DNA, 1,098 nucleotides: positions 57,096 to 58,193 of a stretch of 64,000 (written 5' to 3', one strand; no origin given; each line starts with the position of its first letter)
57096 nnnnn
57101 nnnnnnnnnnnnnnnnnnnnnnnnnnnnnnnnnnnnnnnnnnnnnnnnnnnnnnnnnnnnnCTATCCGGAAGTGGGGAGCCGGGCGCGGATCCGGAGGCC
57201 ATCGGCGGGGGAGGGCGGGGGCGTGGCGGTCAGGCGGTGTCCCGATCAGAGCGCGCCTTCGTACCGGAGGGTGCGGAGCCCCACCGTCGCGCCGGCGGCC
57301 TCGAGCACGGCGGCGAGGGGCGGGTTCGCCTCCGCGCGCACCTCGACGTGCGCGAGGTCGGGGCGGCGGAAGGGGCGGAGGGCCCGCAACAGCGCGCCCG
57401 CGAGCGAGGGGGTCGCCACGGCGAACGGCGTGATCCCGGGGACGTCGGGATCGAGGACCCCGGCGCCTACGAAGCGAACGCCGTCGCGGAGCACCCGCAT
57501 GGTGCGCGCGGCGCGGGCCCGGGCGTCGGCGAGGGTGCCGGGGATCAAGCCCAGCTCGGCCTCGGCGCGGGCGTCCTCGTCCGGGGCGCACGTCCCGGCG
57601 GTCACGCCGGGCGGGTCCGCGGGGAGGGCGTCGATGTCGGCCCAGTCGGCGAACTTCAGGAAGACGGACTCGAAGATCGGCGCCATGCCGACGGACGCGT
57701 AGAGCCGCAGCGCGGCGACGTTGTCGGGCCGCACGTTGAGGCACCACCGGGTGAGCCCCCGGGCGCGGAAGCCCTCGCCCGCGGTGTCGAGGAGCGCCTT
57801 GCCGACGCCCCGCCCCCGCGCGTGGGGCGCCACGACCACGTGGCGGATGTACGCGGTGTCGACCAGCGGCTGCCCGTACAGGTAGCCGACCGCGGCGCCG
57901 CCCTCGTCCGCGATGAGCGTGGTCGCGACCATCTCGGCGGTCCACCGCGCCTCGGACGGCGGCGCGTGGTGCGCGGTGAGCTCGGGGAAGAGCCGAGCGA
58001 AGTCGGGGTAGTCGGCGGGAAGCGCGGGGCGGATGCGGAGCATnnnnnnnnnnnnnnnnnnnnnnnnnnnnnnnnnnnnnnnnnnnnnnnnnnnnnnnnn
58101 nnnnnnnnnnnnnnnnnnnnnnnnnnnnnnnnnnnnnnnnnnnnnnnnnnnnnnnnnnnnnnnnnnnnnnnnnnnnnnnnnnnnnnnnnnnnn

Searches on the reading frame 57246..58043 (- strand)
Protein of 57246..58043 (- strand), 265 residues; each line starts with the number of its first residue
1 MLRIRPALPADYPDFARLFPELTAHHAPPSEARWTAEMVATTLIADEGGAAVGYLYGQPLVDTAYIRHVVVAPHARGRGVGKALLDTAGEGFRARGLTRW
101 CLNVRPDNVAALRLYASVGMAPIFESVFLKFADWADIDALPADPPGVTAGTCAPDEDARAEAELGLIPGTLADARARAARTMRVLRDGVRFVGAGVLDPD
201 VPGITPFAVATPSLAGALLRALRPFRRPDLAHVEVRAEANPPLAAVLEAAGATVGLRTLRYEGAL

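Call 48: search_protein_families(library=pfam, proteins=[window:57246-58043:-], max_evalue=0.0001)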
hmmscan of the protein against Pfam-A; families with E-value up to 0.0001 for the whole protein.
window:57246-58043:- (265 aa): 4 families
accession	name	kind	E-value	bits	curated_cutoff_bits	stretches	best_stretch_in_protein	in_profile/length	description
PF00583.31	Acetyltransf_1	-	1.4e-15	58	20.7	1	20-119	13-115/116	Acetyltransferase (GNAT) family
PF13508.13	Acetyltransf_7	-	3e-11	44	27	1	41-119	4-81/84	Acetyltransferase (GNAT) domain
PF13673.13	Acetyltransf_10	-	2.3e-07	31.3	23.6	1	40-123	31-110/128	Acetyltransferase (GNAT) domain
PF14542.12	Acetyltransf_CG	-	5.4e-05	23.7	30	0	61-97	22-58/80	GCN5-related N-acetyl-transferase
